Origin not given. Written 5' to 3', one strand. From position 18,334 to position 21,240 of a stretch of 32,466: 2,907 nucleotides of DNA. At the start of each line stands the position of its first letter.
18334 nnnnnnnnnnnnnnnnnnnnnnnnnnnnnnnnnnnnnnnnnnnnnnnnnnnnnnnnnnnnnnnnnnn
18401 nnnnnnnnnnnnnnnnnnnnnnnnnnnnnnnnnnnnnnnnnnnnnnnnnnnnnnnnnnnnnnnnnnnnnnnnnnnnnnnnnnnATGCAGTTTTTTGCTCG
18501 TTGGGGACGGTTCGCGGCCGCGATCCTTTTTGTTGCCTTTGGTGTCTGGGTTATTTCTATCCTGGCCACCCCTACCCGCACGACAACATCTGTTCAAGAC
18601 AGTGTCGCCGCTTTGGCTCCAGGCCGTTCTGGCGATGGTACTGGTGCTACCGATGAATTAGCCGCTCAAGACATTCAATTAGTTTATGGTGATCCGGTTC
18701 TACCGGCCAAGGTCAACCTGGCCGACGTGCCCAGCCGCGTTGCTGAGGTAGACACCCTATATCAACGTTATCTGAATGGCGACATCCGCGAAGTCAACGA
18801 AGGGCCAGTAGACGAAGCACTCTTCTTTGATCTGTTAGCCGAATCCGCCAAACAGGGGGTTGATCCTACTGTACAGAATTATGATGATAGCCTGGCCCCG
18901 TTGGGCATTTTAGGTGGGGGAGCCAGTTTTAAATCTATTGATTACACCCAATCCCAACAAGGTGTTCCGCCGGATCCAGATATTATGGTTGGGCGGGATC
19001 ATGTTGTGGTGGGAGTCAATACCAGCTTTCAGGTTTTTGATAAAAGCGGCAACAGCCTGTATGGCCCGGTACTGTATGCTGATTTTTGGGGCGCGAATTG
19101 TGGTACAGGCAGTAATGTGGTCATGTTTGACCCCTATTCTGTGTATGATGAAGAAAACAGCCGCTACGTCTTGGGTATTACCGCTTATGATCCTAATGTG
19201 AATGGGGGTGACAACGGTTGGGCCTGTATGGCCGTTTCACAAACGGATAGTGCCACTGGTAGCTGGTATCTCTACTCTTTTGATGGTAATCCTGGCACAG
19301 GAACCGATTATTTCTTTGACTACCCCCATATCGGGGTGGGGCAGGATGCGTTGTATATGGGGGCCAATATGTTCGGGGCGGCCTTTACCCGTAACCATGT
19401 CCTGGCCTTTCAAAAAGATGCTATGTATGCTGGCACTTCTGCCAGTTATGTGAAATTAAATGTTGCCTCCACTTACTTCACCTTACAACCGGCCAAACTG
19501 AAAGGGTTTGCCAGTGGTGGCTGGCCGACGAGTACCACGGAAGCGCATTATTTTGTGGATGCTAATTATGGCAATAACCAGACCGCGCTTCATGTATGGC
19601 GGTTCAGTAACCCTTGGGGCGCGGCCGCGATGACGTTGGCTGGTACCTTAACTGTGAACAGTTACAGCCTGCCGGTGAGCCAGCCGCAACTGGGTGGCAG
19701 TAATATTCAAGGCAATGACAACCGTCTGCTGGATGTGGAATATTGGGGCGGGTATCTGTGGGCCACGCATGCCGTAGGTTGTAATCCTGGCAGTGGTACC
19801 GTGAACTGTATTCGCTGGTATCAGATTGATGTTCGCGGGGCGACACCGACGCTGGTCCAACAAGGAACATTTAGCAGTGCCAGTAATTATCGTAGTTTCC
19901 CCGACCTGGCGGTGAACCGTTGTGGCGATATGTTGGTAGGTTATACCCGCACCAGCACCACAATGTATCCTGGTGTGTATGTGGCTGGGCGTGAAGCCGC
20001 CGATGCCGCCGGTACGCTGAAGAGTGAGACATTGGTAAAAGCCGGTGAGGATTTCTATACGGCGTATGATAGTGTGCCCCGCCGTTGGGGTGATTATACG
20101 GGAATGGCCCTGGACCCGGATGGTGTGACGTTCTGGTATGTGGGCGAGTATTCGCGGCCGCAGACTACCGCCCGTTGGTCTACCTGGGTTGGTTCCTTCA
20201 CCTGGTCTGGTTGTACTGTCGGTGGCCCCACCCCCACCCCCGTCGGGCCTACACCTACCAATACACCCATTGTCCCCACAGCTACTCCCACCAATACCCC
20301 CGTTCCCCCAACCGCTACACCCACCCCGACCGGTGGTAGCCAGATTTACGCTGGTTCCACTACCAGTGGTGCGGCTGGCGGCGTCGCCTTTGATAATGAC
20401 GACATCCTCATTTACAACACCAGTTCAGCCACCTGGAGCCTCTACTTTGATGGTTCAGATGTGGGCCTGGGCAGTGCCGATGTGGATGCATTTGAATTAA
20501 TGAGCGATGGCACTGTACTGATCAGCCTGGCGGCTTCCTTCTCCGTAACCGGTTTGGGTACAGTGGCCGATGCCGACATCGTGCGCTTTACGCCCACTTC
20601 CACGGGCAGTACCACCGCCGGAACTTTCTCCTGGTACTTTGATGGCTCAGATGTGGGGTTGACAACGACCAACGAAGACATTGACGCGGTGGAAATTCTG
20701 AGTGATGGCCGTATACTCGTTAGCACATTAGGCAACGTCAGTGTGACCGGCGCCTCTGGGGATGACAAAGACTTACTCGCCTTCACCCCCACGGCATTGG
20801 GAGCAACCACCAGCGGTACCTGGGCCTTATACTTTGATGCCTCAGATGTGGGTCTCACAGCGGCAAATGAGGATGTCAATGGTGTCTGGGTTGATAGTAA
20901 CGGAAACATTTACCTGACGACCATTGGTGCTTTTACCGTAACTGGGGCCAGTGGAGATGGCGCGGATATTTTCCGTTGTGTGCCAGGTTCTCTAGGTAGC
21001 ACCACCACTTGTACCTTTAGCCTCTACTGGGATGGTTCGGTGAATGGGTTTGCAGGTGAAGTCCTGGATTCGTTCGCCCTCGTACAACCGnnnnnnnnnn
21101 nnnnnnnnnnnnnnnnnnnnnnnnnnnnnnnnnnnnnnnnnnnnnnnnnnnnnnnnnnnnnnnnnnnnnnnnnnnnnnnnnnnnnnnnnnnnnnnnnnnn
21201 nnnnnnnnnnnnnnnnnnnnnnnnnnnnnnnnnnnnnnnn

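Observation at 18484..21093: Large secreted protein: uncharacterised beta-rich domain, Pro/Thr linker, and 3.5 C-terminal ~66-aa tandem repeats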

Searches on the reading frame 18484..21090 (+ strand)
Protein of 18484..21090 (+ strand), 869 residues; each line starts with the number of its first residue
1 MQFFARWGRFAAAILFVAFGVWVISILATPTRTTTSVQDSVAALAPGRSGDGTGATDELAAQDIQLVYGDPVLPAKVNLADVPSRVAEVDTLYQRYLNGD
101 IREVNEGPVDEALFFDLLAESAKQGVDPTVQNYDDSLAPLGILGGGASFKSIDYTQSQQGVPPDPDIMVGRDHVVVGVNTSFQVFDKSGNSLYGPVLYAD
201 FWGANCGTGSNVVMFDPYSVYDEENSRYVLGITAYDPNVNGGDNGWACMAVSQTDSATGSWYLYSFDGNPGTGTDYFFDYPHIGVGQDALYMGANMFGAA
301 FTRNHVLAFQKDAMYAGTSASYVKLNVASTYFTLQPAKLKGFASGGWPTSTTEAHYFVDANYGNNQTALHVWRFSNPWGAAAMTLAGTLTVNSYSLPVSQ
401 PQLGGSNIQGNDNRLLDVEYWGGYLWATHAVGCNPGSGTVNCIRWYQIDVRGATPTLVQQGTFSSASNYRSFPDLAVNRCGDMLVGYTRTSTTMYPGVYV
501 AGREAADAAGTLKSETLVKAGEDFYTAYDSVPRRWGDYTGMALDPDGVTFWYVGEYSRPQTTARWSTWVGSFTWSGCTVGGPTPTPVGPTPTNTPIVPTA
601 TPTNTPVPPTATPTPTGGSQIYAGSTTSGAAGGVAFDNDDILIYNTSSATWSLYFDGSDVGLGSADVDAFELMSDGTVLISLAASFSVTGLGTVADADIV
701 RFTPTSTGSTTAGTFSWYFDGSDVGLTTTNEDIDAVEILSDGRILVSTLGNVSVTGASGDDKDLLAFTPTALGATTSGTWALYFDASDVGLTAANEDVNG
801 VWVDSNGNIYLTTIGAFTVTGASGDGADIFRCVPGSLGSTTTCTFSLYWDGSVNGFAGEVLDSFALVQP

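Call 3: search_protein_families(library=pfam, proteins=[window:18484-21090:+], max_evalue=1)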
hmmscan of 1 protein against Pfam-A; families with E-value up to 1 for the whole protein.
window:18484-21090:+ (869 aa): 2 families
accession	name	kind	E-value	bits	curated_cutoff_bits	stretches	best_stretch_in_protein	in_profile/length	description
PF02563.21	Poly_export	-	0.0033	18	28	0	799-822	27-50/77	Polysaccharide biosynthesis/export protein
PF06739.17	SBBP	-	0.072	13.5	20.5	1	798-812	15-29/38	Beta-propeller repeat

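Call 4: search_protein_families(library=ncbifam, proteins=[window:18484-21090:+], max_evalue=1)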
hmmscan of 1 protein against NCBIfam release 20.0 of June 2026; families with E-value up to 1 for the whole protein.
window:18484-21090:+ (869 aa): 0 families

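Call 8: find_homologous_proteins(query=window:18484-21090:+)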
Query window:18484-21090:+ (869 aa): 230 proteins with E <= 0.001 among 8000 candidates; the best 120 are listed.
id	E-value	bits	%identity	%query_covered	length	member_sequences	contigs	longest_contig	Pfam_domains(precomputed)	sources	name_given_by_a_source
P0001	0.0e+0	1974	100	100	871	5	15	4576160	-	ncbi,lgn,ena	ncbi:MAG: hypothetical protein V9G20_09240 [Candidatus Promineifilaceae bacterium]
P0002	0.0e+0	1669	82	100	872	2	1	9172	-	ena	-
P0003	0.0e+0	1641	82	100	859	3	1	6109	-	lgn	-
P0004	0.0e+0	1626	81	100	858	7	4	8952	-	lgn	-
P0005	0.0e+0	1306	71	66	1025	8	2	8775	PF01483.28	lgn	-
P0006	0.0e+0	1305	69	70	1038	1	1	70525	PF01483.28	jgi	jgi:subtilisin-like proprotein convertase family protein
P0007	0.0e+0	1296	71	69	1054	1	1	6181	PF01483.28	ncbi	-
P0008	0.0e+0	1285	69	66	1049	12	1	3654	PF01483.28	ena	-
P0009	0.0e+0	1277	68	69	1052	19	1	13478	PF01483.28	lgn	-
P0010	0.0e+0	1276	68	70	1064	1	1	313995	PF01483.28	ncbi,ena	-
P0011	0.0e+0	1256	67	66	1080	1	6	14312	PF01483.28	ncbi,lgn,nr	ncbi:MAG: hypothetical protein IAF02_03210 [Anaerolineae bacterium]|nr:hypothetical protein [Anaerol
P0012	0.0e+0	1255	67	69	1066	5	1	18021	PF01483.28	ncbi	-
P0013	0.0e+0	1252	68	69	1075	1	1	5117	PF01483.28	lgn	-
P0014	0.0e+0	1249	67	68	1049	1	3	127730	PF01483.28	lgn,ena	-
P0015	0.0e+0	1248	67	70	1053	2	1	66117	PF01483.28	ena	-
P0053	9.7e-267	906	70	64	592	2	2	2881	-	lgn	-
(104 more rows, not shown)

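Call 13: search_solved_structures(query=window:18484-21090:+, max_evalue=10)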
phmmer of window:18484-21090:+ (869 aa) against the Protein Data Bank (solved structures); distinct sequences matched with E-value up to 10: 0.

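Call 68: search_protein_families(library=ncbifam, proteins=[P0053], max_evalue=0.1)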
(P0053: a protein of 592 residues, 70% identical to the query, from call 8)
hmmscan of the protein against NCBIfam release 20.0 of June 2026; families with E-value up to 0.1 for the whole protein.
P0053 (592 aa): 0 families
